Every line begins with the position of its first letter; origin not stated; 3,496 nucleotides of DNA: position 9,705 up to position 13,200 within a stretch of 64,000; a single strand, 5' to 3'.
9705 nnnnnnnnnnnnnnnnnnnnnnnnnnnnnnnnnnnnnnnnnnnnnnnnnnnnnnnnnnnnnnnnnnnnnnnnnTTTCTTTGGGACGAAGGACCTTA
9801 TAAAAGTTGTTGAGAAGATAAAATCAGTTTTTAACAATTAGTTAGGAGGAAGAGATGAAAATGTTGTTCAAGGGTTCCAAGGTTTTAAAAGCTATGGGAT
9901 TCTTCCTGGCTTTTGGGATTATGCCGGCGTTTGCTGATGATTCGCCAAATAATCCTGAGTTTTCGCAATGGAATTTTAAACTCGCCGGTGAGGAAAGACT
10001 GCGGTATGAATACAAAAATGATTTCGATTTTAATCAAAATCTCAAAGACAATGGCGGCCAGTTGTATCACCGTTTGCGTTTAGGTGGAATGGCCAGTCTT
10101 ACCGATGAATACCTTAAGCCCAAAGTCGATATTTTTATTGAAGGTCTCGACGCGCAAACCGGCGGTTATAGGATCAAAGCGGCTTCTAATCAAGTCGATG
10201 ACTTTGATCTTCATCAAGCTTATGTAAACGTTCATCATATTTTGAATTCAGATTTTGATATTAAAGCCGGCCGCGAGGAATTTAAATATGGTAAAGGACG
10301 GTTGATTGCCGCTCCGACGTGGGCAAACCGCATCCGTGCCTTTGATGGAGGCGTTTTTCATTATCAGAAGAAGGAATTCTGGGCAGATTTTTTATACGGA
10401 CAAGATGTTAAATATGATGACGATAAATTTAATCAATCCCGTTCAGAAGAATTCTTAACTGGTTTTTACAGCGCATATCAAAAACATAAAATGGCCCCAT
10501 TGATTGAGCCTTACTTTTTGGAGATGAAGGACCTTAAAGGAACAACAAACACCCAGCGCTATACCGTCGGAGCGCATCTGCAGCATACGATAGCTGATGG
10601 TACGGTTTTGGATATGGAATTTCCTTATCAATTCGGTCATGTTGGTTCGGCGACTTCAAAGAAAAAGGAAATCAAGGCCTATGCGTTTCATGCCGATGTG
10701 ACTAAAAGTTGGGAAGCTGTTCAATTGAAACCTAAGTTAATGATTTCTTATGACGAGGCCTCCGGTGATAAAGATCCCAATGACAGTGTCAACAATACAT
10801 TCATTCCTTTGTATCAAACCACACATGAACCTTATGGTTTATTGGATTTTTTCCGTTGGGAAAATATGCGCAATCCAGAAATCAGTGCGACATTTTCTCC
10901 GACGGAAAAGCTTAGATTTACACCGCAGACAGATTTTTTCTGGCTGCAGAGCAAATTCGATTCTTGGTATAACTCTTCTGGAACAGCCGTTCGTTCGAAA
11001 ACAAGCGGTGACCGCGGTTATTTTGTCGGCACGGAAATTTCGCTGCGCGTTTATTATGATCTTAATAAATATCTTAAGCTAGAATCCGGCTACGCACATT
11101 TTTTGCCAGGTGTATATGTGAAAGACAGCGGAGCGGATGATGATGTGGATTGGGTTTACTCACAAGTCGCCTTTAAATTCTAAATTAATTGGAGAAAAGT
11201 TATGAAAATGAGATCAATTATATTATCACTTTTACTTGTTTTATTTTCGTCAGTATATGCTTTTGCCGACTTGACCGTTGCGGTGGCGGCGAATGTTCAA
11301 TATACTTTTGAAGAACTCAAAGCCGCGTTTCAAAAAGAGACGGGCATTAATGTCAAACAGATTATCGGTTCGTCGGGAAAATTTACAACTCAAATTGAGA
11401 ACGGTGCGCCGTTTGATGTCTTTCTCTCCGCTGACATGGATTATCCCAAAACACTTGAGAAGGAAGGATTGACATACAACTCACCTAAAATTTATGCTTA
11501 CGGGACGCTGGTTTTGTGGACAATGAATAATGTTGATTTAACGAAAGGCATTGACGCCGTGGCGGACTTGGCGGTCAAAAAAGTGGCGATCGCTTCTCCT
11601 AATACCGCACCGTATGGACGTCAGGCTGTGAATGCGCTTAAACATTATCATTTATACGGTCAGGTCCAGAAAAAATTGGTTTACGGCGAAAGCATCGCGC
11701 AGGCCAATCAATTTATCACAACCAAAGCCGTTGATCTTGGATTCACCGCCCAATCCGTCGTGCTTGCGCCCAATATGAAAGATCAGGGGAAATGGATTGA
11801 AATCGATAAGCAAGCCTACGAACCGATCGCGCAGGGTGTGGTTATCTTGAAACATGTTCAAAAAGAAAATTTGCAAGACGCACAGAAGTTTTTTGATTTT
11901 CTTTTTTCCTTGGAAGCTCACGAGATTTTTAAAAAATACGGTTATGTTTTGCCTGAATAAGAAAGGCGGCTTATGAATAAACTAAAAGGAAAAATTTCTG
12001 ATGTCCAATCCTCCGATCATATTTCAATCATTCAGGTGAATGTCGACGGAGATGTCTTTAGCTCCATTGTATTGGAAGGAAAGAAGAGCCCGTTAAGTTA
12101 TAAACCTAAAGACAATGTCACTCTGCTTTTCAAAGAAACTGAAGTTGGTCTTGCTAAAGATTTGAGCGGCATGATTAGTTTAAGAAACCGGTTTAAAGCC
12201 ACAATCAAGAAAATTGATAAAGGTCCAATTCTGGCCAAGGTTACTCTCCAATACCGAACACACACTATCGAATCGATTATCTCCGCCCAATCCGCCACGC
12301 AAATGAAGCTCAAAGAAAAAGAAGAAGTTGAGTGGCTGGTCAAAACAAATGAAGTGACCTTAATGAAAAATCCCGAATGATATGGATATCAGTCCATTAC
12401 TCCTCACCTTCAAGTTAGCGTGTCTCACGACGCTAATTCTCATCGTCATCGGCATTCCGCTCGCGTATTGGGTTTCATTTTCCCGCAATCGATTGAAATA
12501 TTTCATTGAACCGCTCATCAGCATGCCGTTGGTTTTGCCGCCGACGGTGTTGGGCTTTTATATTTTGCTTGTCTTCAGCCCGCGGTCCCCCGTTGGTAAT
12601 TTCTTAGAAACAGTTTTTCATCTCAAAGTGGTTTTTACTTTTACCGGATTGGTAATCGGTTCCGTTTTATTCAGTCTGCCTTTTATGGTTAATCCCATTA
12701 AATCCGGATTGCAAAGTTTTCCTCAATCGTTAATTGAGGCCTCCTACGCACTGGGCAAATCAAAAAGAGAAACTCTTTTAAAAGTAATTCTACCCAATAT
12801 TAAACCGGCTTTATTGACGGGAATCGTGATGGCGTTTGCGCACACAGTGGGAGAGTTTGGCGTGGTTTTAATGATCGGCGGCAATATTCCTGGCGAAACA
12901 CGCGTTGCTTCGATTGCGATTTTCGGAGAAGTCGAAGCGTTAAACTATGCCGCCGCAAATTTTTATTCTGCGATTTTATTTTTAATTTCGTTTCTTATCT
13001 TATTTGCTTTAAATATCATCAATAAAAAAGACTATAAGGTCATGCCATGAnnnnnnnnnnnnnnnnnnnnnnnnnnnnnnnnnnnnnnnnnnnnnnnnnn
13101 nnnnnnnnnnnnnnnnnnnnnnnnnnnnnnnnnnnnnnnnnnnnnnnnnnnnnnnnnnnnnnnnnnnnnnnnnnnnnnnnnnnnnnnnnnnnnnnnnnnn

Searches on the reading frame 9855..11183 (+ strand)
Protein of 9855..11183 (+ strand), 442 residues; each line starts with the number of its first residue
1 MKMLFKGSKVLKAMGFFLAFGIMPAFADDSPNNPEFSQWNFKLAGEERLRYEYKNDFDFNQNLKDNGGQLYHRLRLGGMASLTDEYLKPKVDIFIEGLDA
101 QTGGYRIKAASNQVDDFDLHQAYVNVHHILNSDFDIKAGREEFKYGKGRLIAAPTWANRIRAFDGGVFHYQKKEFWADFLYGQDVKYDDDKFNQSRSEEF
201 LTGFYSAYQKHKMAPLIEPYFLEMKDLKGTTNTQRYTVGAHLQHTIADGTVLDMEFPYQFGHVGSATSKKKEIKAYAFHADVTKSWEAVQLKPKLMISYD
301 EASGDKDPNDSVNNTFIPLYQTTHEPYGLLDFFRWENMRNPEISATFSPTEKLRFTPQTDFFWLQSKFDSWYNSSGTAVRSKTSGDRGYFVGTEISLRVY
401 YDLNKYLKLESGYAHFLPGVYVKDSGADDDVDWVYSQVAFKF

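Call 59: search_protein_families(library=pfam, max_evalue=0.00001, proteins=[window:9855-11183:+])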
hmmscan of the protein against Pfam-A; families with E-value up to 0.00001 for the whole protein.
window:9855-11183:+ (442 aa): 1 family
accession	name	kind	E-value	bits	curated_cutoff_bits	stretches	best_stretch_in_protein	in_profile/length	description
PF13372.12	Alginate_exp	-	1.8e-57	195.3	25.2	1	43-426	5-385/395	Alginate export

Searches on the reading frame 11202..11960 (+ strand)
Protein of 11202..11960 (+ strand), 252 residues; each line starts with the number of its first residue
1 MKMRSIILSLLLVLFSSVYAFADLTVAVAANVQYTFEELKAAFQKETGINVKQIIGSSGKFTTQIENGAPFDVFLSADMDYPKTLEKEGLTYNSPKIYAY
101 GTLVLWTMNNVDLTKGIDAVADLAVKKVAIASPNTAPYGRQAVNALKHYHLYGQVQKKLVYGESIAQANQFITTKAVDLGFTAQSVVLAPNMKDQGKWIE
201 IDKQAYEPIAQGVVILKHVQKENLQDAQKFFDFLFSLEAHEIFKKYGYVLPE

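Call 59: search_protein_families(library=pfam, max_evalue=0.00001, proteins=[window:11202-11960:+])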
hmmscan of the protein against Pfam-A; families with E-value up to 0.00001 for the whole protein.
window:11202-11960:+ (252 aa): 1 family
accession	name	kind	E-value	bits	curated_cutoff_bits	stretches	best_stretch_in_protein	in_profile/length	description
PF13531.11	SBP_bac_11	-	3e-57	194.5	25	1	24-248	1-226/227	Bacterial extracellular solute-binding protein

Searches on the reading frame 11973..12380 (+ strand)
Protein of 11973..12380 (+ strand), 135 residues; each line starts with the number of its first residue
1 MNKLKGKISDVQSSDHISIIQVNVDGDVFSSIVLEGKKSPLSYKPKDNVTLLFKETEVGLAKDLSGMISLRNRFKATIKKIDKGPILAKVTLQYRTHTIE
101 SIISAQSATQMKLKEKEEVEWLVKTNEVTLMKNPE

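Call 59: search_protein_families(library=pfam, max_evalue=0.00001, proteins=[window:11973-12380:+])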
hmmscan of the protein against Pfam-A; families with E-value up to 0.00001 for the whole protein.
window:11973-12380:+ (135 aa): 1 family
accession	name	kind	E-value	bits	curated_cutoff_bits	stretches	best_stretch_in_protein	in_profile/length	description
PF03459.23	TOBE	-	4.4e-09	36.9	22.3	1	69-130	2-64/64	TOBE domain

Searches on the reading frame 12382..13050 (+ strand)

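Call 59: search_protein_families(library=pfam, max_evalue=0.00001, proteins=[window:12382-13050:+])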
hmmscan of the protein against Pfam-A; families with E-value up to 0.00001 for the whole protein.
window:12382-13050:+ (222 aa): 1 family
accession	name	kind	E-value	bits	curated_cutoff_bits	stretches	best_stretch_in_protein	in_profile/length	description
PF00528.27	BPD_transp_1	-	1.7e-25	90.2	26.4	1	24-215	1-180/184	Binding-protein-dependent transport system inner membrane component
